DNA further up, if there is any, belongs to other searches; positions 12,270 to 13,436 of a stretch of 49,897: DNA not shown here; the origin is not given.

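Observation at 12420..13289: Stand-alone Mrr-like PD-(D/E)xK nuclease with an unassigned C-terminal domain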

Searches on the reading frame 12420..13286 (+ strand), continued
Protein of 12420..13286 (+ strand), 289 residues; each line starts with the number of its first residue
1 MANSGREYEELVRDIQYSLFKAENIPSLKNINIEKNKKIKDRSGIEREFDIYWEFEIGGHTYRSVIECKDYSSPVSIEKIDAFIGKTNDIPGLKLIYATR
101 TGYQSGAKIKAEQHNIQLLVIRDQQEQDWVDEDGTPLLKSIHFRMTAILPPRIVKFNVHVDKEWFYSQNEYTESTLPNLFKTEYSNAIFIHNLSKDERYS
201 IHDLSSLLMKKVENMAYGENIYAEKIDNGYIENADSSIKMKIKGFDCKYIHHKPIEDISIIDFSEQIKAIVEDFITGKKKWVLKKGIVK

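Call 67: search_dna_similar(query=window:12420-13286:+, collection=plasmids, mode=protein, max_rows=40)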
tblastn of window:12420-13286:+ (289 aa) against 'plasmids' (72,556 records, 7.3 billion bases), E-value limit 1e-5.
Records with a match: 17; places in all: 17; records where one place covers at least 80% of the query: 4.
Best place of each record, by identity: 60-80% 1; <60% 16.
By first word of the organism name: Pseudomonas 3; Pantoea 3; Acinetobacter 2; Serratia 2; Escherichia 1; Vibrio 1; Salinivibrio 1; Piscirickettsia 1; Acetobacter 1; Lactiplantibacillus 1; and 1 more.
By predicted mobility (MOB-suite, as given by PLSDB): conjugative 8; non-mobilizable 7; mobilizable 2.
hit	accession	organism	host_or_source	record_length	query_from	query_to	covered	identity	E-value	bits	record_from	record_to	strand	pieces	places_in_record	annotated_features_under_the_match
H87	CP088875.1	Escherichia coli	Homo sapiens,blood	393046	1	276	96%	76.4%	4e-131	417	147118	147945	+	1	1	restriction endonuclease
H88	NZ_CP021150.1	Vibrio campbellii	Penaeus vannamei,Single cell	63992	1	272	94%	42.1%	5e-59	209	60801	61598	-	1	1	restriction endonuclease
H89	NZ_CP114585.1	Salinivibrio proteolyticus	-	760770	1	272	94%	41.9%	9e-56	200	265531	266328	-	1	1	restriction endonuclease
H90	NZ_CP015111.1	Acinetobacter sp. TGL-Y2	soil,frozen soil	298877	2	275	95%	28.6%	2e-21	100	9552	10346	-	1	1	restriction endonuclease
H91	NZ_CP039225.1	Piscirickettsia salmonis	Salmo salar,cell culture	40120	5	167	56%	47.2%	1e-39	154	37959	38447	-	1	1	restriction endonuclease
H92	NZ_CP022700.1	Acetobacter tropicalis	Drosophila melanogaster ...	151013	5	170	57%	33.7%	9e-19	94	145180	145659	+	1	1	restriction endonuclease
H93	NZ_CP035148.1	Lactiplantibacillus plantarum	cell culture,food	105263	1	149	52%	27.5%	1e-6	57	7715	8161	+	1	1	hypothetical protein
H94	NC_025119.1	Acinetobacter sp. M131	-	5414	8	129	42%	29.5%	2e-6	56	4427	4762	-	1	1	restriction endonuclease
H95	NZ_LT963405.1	Pseudomonas syringae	-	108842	3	129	44%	24.4%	4e-7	59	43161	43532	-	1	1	none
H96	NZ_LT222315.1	Pseudomonas cerasi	Prunus cerasus (sour cherry),Sour ...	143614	3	129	44%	24.4%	4e-7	59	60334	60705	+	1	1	none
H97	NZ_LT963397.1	Pseudomonas cerasi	-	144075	3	129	44%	24.4%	4e-7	59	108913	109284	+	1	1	none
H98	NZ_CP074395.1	Agrobacterium salinitolerans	Cotton,tiaaue sample,root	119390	47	121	26%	38.7%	3e-7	59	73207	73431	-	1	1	restriction endonuclease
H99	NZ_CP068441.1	Pantoea agglomerans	Fungi,tissue sample,perithecium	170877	42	123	28%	35.4%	1e-6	57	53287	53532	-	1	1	restriction endonuclease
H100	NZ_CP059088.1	Pantoea agglomerans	Allium cepa,diseased onion bulb,bulb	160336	42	123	28%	35.4%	1e-6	57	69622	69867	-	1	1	restriction endonuclease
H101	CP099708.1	Serratia myotis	fish,metagenomic assembly,abdominal ...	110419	111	204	33%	29.8%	4e-6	56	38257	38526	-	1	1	record has no annotation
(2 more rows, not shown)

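Call 68: get_annotated_region(hit=H91, flank=4000)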
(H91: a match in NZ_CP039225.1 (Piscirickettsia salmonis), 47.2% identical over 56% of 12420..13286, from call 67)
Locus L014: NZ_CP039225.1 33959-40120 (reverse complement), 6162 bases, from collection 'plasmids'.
description: Piscirickettsia salmonis strain NVI 5692 plasmid unnamed6, complete sequence
organism: Piscirickettsia salmonis (NCBI taxid 1238)
taxonomy: Bacteria; Pseudomonadota; Gammaproteobacteria; Thiotrichales; Piscirickettsiaceae; Piscirickettsia; Piscirickettsia salmonis
host: -; source: Salmo salar,cell culture; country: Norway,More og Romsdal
typing (MOB-suite, as given by PLSDB): non-mobilizable
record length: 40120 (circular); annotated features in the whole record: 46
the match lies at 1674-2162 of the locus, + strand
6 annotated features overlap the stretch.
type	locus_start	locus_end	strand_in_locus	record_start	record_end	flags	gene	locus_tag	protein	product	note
CDS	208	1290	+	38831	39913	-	-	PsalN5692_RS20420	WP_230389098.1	hypothetical protein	-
CDS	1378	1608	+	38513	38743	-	-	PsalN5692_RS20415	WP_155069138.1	hypothetical protein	-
CDS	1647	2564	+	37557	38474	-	-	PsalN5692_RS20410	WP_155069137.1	restriction endonuclease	GO:0009307 - DNA restriction-modification system [Evidence IEA]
CDS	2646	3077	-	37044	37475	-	-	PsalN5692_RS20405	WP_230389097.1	hypothetical protein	-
CDS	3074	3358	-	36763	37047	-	-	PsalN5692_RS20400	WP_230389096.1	hypothetical protein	-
CDS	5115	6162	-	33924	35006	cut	-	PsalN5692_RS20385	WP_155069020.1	IS481 family transposase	-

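Call 69: get_annotated_region(hit=H92, flank=4000)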
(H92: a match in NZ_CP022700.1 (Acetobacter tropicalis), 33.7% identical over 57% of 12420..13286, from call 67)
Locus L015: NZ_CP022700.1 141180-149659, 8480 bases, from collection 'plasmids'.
description: Acetobacter tropicalis strain BDGP1 plasmid pAtBDGP1A, complete sequence
organism: Acetobacter tropicalis (NCBI taxid 104102)
taxonomy: Bacteria; Pseudomonadota; Alphaproteobacteria; Rhodospirillales; Acetobacteraceae; Acetobacter; Acetobacter tropicalis
host: -; source: Drosophila melanogaster Oregon-R-modENCODE,whole organism,male feces; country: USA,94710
typing (MOB-suite, as given by PLSDB): conjugative; relaxase MOBF; mating-pair formation MPF_I
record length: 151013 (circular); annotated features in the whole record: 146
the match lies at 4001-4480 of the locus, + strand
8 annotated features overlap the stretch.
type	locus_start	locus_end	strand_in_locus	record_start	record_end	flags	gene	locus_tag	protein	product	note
CDS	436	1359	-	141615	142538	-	-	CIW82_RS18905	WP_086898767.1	TniB family NTP-binding protein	-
CDS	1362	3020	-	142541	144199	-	-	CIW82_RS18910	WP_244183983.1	Mu transposase C-terminal domain-containing protein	-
CDS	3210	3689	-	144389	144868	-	-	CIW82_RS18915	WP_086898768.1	hypothetical protein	-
CDS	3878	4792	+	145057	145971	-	-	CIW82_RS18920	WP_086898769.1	restriction endonuclease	GO:0009307 - DNA restriction-modification system [Evidence IEA]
CDS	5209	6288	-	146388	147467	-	-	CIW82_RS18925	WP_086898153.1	ArsO family NAD(P)H-dependent flavin-containing monooxygenase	-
CDS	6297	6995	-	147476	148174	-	arsH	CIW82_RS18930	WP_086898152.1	arsenical resistance protein ArsH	GO:0046685 - response to arsenic-containing substance [Evidence IEA]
CDS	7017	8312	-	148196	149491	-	-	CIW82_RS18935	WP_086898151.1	arsenic transporter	GO:0046685 - response to arsenic-containing substance [Evidence IEA]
CDS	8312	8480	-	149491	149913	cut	arsC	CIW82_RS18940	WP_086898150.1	arsenate reductase (glutaredoxin)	GO:0046685 - response to arsenic-containing substance [Evidence IEA]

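Call 71: find_related_loci(query=A1, collection=genome_contigs, flank=10000)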
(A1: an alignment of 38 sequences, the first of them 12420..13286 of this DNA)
Query A1 (289 aa) in genome_contigs; peptide patterns used: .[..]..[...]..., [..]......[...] (x = any residue, [..] = any of these).
144 stretches matched a pattern; 105 encode a relative of the query (tblastn E <= 1e-3); the best 80 are kept; 80 distinct loci.
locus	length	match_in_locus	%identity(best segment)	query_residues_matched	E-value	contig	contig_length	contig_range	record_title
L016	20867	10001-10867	58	1-289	3e-116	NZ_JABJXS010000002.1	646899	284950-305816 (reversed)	Brenneria sp. hezel4-2-4 Scaffold2, whole genome shotgun sequence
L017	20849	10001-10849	49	6-288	1e-92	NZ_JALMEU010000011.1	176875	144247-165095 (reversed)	Pantoea leporis strain R contig#11, whole genome shotgun sequence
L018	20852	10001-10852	51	1-289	6e-85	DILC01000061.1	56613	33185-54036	MAG TPA_asm: Rhodocyclaceae bacterium UBA5602 UBA5602_contig_7029, whole genome shotgun sequence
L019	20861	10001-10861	47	3-289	3e-84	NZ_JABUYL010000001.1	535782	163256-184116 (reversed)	Proteus sp. FME41 NODE_1_length_535782_cov_242.346, whole genome shotgun sequence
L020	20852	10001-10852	48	1-289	1e-81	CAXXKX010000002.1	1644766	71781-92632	MAG: Victivallales bacterium isolate ae9def30-7e47-498c-8b42-800f64c20784 genome assembly, contig: contig_2, whole genom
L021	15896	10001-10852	48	1-289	3e-80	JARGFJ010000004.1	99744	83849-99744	MAG: Gammaproteobacteria bacterium isolate C14-03 NODE_4_length_99744_cov_22.766164, whole genome shotgun sequence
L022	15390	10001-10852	46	1-289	2e-78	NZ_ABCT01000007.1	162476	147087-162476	Limnobacter sp. MED105 1103186003319, whole genome shotgun sequence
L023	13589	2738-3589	44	1-289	1e-75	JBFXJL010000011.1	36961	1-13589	MAG: Elusimicrobiales bacterium isolate CA_2019_TPIn_50 NODE_3479_length_36961_cov_33.608405_TPIn, whole genome shotgun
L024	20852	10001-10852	46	1-289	2e-75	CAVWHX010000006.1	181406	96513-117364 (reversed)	MAG: uncultured delta proteobacterium isolate MFD01476.bin.2.53 genome assembly, contig: contig_51558, whole genome shot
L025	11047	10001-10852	45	1-289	2e-75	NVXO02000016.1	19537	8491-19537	MAG: Sulfurimonas sp. isolate NORP9 Contig_source1383C_5188, whole genome shotgun sequence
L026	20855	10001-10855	45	1-289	4e-75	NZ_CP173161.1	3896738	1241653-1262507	Pseudoalteromonas phenolica strain a1 chromosome 1, complete sequence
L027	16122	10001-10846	46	1-289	1e-74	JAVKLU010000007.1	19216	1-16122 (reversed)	MAG: Burkholderiaceae bacterium isolate AaM_T123_8 k141_4727, whole genome shotgun sequence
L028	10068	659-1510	44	1-289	1e-73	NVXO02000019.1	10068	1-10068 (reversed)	MAG: Sulfurimonas sp. isolate NORP9 Contig_source1383C_10650, whole genome shotgun sequence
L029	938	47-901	44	1-289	2e-79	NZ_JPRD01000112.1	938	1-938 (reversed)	Vibrio owensii CAIM 1854 = LMG 25443 strain DY05 contig_115, whole genome shotgun sequence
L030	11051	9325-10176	42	1-289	2e-72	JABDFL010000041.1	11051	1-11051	MAG: Candidatus Omnitrophota bacterium isolate BWOrgControl_Nextera26_MAG2 3300020977.a:Ga0206818_1159, whole genome sho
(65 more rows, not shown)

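Call 74: search_protein_families(library=pfam, alignment_id=A4, max_evalue=0.00001)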
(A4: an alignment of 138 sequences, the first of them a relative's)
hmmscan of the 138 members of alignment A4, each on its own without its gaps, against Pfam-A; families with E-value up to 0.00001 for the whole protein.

A. member 1, L016:8078-8791:+ (238 aa): 2 families
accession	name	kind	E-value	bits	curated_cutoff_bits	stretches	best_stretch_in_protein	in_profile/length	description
PF22022.2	Phage_int_M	-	3.5e-26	91.7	27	1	107-203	1-96/96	Phage integrase central domain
PF13356.12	Arm-DNA-bind_3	-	4.5e-24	84.8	27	1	8-95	1-83/83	Arm DNA-binding domain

B. families by the number of members that match (of 138 scanned): 124 families (the first 25 are shown)
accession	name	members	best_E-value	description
PF13673.13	Acetyltransf_10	3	3.1e-35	Acetyltransferase (GNAT) domain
PF00589.27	Phage_integrase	3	2.8e-26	Phage integrase family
PF13304.12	AAA_21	3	1.1e-15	AAA domain, putative AbiEii toxin, Type IV TA system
PF00583.31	Acetyltransf_1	3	1.1e-14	Acetyltransferase (GNAT) family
PF13508.13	Acetyltransf_7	3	7e-12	Acetyltransferase (GNAT) domain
PF00563.25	EAL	2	1e-73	EAL domain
PF02586.19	SRAP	2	2.4e-72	SOS response associated peptidase (SRAP)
PF18766.7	SWI2_SNF2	2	1.1e-63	SWI2/SNF2 ATPase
PF00990.26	GGDEF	2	1.3e-48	Diguanylate cyclase, GGDEF domain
PF00857.26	Isochorismatase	2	3.6e-46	Isochorismatase domain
PF01420.25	Methylase_S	2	1e-43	Type I restriction modification DNA specificity domain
PF13426.13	PAS_9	2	5.8e-32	PAS domain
PF22022.2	Phage_int_M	2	3.5e-26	Phage integrase central domain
PF13356.12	Arm-DNA-bind_3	2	4.5e-24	Arm DNA-binding domain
PF00989.32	PAS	2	1.1e-23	PAS fold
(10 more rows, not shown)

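Call 76: search_protein_families(library=pfam, alignment_id=A5, max_evalue=0.00001)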
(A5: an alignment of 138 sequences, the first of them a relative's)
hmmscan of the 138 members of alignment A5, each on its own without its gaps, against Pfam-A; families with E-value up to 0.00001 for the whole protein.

A. member 1, L055:3184-3696:- (171 aa): 1 family
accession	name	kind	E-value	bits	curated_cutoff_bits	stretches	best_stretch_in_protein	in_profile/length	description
PF00959.24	Phage_lysozyme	-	2.9e-24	86.2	22.3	1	27-144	2-113/125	Phage lysozyme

B. families by the number of members that match (of 138 scanned): 106 families (the first 25 are shown)
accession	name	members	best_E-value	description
PF00270.35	DEAD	5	2.9e-16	DEAD/DEAH box helicase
PF04851.21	ResIII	5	4.8e-16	Type III restriction enzyme, res subunit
PF01555.25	N6_N4_Mtase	4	4.6e-42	DNA methylase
PF19778.5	RE_endonuc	4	1.1e-37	Endonuclease domain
PF00271.37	Helicase_C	4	1.7e-19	Helicase conserved C-terminal domain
PF02965.22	Met_synt_B12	3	2.6e-111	Vitamin B12 dependent methionine synthase, activation domain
PF00809.28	Pterin_bind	3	2e-60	Pterin binding enzyme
PF02607.22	B12-binding_2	3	3.6e-26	B12 binding domain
PF00176.29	SNF2-rel_dom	3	3.8e-25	SNF2-related domain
PF02310.24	B12-binding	3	1.2e-21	B12 binding domain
PF02574.22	S-methyl_trans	2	1.5e-98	Homocysteine S-methyltransferase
PF02769.27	AIRS_C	2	6.5e-40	AIR synthase related protein, C-terminal domain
PF08378.17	NERD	2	4e-21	Nuclease-related domain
PF13450.12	NAD_binding_8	2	4e-11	NAD(P)-binding Rossmann-like domain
PF13738.12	Pyr_redox_3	2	4.2e-11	Pyridine nucleotide-disulphide oxidoreductase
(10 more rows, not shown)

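Call 77: search_protein_families(library=padloc, alignment_id=A5, max_evalue=1e-10)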
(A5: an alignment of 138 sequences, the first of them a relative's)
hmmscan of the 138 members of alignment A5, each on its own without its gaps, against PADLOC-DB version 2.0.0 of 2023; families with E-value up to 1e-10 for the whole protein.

A. member 1, L055:3184-3696:- (171 aa): 0 families

B. families by the number of members that match (of 138 scanned): 186 families (the first 25 are shown)
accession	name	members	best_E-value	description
PDLC03647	REase_III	4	7.1e-300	Type III restriction enzyme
PDLC03649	REase_III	4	1.1e-95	Type III restriction enzyme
PDLC03371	MTase_II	4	4e-36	Type II methyltransferase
PDLC03339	MTase_II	4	4.9e-18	Type II methyltransferase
PDLC03634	MTase_III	3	6.6e-202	Type III methyltransferase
PDLC03641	MTase_III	3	3.1e-116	Type III methyltransferase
PDLC03637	MTase_III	3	2.9e-109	Type III methyltransferase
PDLC03642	MTase_III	3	2.4e-91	Type III methyltransferase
PDLC03644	MTase_III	3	2.7e-87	Type III methyltransferase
PDLC02619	DrmD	3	6.2e-80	DrmD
PDLC03640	MTase_III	3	2e-66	Type III methyltransferase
PDLC03636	MTase_III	3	1.6e-49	Type III methyltransferase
PDLC03639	MTase_III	3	3.7e-49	Type III methyltransferase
PDLC03635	MTase_III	3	1.9e-44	Type III methyltransferase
PDLC03354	MTase_II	3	2.9e-34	Type II methyltransferase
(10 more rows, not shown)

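Call 82: search_protein_families(library=phrogs, proteins=[window:12420-13286:+], max_evalue=0.01)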
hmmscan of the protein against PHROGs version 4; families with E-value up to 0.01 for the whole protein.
window:12420-13286:+ (289 aa): 0 families
